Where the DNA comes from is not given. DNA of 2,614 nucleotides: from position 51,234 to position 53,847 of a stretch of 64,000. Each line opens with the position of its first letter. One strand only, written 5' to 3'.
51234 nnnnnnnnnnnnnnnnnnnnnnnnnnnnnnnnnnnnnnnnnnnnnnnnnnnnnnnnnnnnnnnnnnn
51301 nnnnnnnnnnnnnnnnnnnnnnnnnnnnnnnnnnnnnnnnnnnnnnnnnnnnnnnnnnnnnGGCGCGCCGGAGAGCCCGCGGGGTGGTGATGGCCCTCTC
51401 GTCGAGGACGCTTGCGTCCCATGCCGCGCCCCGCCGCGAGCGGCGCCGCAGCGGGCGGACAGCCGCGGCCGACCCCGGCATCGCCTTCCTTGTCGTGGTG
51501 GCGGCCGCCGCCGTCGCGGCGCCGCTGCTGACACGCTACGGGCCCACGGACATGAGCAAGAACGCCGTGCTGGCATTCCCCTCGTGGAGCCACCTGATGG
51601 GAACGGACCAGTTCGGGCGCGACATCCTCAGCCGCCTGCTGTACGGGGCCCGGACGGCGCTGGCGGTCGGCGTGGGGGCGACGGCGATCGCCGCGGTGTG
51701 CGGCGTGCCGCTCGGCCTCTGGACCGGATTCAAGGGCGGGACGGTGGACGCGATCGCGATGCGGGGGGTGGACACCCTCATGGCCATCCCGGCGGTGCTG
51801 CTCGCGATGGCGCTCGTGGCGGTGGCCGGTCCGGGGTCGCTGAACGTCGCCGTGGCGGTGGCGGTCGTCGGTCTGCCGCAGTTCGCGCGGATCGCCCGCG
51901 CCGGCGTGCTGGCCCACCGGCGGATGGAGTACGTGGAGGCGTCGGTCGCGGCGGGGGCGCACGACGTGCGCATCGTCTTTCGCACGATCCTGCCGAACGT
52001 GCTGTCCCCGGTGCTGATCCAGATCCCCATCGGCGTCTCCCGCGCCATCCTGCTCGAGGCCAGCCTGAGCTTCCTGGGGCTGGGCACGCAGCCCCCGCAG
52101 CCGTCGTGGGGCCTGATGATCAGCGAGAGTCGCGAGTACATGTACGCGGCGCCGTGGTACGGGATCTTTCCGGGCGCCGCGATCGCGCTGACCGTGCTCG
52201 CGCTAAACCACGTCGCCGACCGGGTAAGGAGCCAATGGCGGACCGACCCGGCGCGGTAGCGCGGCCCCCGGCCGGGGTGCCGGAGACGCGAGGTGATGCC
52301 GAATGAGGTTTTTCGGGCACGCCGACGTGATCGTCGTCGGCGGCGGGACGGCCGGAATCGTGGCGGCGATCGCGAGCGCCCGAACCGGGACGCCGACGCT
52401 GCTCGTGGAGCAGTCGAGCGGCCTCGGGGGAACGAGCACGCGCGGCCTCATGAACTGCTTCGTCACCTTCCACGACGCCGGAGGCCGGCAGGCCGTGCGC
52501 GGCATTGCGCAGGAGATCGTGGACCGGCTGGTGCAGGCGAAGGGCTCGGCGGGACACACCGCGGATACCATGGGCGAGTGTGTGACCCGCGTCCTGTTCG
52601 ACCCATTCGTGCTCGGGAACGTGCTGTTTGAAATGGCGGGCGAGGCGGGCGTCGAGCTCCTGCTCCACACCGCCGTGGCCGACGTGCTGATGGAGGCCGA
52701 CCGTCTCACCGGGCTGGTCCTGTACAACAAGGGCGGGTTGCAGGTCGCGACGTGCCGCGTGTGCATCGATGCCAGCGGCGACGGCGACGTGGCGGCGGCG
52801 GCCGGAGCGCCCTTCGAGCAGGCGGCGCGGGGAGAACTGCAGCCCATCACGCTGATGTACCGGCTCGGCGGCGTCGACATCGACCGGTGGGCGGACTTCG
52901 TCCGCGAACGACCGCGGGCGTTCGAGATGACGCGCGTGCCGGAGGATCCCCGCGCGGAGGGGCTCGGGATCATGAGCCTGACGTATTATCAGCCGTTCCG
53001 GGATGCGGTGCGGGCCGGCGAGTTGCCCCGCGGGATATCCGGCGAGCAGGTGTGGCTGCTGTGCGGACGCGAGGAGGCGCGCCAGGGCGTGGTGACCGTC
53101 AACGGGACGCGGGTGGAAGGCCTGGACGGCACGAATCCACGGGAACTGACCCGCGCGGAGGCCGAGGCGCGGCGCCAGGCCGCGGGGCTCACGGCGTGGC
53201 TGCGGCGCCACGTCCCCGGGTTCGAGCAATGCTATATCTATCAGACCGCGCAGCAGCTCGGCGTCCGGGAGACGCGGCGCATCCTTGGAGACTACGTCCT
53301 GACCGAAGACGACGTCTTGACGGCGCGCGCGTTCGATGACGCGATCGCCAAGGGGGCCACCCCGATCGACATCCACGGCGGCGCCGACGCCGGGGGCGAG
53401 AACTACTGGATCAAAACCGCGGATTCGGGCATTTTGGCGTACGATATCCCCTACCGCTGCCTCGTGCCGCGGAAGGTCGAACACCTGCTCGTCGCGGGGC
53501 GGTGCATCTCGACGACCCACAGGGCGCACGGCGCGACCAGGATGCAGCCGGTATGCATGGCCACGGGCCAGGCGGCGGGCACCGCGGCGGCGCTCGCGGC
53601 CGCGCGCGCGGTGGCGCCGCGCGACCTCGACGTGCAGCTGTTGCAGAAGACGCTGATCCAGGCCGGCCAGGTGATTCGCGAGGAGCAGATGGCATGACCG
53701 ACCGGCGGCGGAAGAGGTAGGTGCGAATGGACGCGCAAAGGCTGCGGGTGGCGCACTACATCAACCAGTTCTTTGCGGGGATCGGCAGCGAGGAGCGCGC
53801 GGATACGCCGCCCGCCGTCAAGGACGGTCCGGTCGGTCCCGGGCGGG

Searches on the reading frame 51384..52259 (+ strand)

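Call 35: search_protein_families(library=pfam, proteins=[window:51384-52259:+], max_evalue=0.0001)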
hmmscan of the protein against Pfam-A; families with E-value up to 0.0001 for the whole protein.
window:51384-52259:+ (291 aa): 1 family
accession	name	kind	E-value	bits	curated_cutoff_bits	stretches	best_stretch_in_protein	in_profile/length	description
PF00528.27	BPD_transp_1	-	4.7e-30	105.1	26.4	1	107-281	1-174/184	Binding-protein-dependent transport system inner membrane component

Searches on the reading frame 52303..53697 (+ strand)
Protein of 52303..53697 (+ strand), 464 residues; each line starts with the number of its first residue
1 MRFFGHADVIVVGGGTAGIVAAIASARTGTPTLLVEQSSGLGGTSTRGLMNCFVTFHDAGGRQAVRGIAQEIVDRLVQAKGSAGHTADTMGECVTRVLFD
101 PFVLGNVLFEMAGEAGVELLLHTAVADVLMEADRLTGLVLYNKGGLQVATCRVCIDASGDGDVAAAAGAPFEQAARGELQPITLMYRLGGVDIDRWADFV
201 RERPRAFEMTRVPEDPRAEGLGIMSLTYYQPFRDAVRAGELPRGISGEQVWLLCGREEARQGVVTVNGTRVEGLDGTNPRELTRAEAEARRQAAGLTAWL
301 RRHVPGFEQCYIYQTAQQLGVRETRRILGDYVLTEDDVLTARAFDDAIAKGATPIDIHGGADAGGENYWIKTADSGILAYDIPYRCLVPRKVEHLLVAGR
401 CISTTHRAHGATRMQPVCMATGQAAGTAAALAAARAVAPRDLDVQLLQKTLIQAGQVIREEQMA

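Call 35: search_protein_families(library=pfam, proteins=[window:52303-53697:+], max_evalue=0.0001)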
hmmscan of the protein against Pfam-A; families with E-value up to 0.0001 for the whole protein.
window:52303-53697:+ (464 aa): 5 families
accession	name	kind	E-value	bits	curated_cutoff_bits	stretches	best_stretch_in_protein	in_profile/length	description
PF12831.13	FAD_oxidored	-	2.4e-119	399.8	27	1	8-451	1-416/416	FAD dependent oxidoreductase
PF01134.28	GIDA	-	8.8e-07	28.7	22.1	1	8-88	1-68/391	Glucose inhibited division protein A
PF00890.30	FAD_binding_2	-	1.4e-06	28.2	20.4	1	8-46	1-39/414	FAD binding domain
PF03486.20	HI0933_like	-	7.3e-06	26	50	0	8-42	2-36/244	HI0933-like protein Rossmann domain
PF13450.12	NAD_binding_8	-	4.9e-05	24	21.9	0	11-46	1-36/68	NAD(P)-binding Rossmann-like domain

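Call 48: search_protein_families(library=ncbifam, proteins=[window:52303-53697:+], max_evalue=0.00001)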
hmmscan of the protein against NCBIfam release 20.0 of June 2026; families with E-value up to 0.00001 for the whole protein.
window:52303-53697:+ (464 aa): 10 families
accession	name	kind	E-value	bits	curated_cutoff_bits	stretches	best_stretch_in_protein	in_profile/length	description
TIGR02032.1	GG-red-SF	subfamily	5.5e-09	36.1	158.8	1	8-168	2-156/297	geranylgeranyl reductase family protein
TIGR01350.1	lipoamide_DH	equivalog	2.5e-07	29.8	408.8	1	7-45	2-39/461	dihydrolipoyl dehydrogenase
NF005882.1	PRK07843.1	equivalog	3.6e-07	29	788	1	7-48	2-43/547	3-oxosteroid 1-dehydrogenase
NF009478.0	PRK12844.1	equivalog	4.9e-07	28.4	789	1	6-46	8-48/559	3-ketosteroid-delta-1-dehydrogenase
NF005510.0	PRK07121.1-3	subfamily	2.5e-06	26.5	481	1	6-66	22-80/492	FAD-binding protein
NF004789.0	PRK06134.1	subfamily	2.6e-06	26.3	747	1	6-46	12-52/581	FAD-dependent oxidoreductase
NF041080.1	DGGGPL_reductase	equivalog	3.3e-06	26.2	580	0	103-163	96-158/447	digeranylgeranylglycerophospholipid reductase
NF005691.0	PRK07494.1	equivalog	4.2e-06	25.6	459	1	6-51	8-53/404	UbiH/UbiF family hydroxylase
TIGR01372.1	soxA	subfamily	6.7e-06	24.2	1164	1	4-45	166-207/996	sarcosine oxidase subunit alpha family protein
NF009476.0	PRK12839.1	equivalog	9e-06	24.1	940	0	7-46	9-48/572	FAD-dependent oxidoreductase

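Call 63: find_encoding_contigs(protein=window:52303-53697:+, flank=6000, max_places=5)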
Protein window:52303-53697:+ (464 aa): 12 contigs read that carry it; 5 places shown.
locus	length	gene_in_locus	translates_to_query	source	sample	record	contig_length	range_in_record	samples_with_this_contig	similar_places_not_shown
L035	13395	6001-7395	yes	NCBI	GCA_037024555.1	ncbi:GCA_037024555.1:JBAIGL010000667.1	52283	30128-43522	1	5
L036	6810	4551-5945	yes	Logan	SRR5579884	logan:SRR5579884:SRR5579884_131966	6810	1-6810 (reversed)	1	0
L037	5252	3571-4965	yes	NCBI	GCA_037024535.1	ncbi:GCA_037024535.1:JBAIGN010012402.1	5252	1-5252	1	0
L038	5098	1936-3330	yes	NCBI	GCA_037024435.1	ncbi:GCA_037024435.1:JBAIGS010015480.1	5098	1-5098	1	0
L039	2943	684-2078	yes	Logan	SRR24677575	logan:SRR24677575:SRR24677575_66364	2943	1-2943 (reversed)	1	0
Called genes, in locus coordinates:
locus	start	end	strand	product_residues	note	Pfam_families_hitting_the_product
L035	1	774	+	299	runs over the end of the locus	PF00528:BPD_transp_1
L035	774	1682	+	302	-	PF00528:BPD_transp_1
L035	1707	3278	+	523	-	PF00496:SBP_bac_5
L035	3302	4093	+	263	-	PF02633:Creatininase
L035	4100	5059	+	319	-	PF19300:BPD_transp_1_N, PF00528:BPD_transp_1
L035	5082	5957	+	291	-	PF00528:BPD_transp_1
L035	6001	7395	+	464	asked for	PF00890:FAD_binding_2 (weak), PF01134:GIDA (weak), PF03486:HI0933_like (faint), PF12831:FAD_oxidored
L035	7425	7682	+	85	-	PF07355:GRDB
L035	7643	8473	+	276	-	PF07355:GRDB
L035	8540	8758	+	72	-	-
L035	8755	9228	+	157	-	PF09338:Gly_reductase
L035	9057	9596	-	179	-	-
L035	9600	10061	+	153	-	PF09338:Gly_reductase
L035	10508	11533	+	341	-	PF19364:DUF5940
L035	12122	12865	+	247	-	PF00872:Transposase_mut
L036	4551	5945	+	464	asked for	PF00890:FAD_binding_2 (weak), PF01134:GIDA (weak), PF03486:HI0933_like (faint), PF12831:FAD_oxidored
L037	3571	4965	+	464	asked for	PF00890:FAD_binding_2 (weak), PF01134:GIDA (weak), PF03486:HI0933_like (faint), PF12831:FAD_oxidored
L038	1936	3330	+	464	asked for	PF00890:FAD_binding_2 (weak), PF01134:GIDA (weak), PF03486:HI0933_like (faint), PF12831:FAD_oxidored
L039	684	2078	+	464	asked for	PF00890:FAD_binding_2 (weak), PF01134:GIDA (weak), PF03486:HI0933_like (faint), PF12831:FAD_oxidored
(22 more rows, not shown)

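Call 66: search_solved_structures(query=window:52303-53697:+, max_evalue=0.01)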
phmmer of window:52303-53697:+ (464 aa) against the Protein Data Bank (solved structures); distinct sequences matched with E-value up to 0.01: 36.
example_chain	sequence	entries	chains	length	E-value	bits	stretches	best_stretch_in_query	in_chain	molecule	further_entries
7u6l_A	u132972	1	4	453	0.00035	22.7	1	7-51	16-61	Amine oxidase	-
7e7h_A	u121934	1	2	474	0.00036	22.7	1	7-51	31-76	Amino_oxidase domain-containing protein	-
4at0_A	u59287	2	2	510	0.00067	21.8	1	6-46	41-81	3-KETOSTEROID-DELTA4-5ALPHA-DEHYDROGENASE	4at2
6cmz_A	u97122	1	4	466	0.00089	21.4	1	6-46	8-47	Dihydrolipoyl dehydrogenase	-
1jeh_A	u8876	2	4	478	0.0009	21.4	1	8-46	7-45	DIHYDROLIPOAMIDE DEHYDROGENASE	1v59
6i4p_A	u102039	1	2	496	0.001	21.2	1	7-70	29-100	Dihydrolipoyl dehydrogenase, mitochondrial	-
1dxl_A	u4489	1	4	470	0.0011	21.1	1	7-46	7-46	DIHYDROLIPOAMIDE DEHYDROGENASE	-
8zu0_A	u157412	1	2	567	0.0014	20.7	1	7-140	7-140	tRNA uridine 5-carboxymethylaminomethyl modification enzyme MnmG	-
6u0p_A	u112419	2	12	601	0.0014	20.7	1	8-52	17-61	2,4-dichlorophenol 6-monooxygenase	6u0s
3g05_A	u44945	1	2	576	0.0016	20.6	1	7-140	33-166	tRNA uridine 5-carboxymethylaminomethyl modification enzyme mnmG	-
6uzi_A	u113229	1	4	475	0.0016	20.6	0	6-46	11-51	Dihydrolipoyl dehydrogenase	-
3oz2_A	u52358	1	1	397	0.0017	20.5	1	8-199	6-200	Digeranylgeranylglycerophospholipid reductase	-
9hip_C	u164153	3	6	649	0.0018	20.4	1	7-140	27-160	tRNA uridine 5-carboxymethylaminomethyl modification enzyme MnmG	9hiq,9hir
3cp2_A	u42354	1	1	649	0.0018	20.4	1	7-140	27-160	tRNA uridine 5-carboxymethylaminomethyl modification enzyme gidA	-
3ces_A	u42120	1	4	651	0.0018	20.4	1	7-140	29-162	tRNA uridine 5-carboxymethylaminomethyl modification enzyme gidA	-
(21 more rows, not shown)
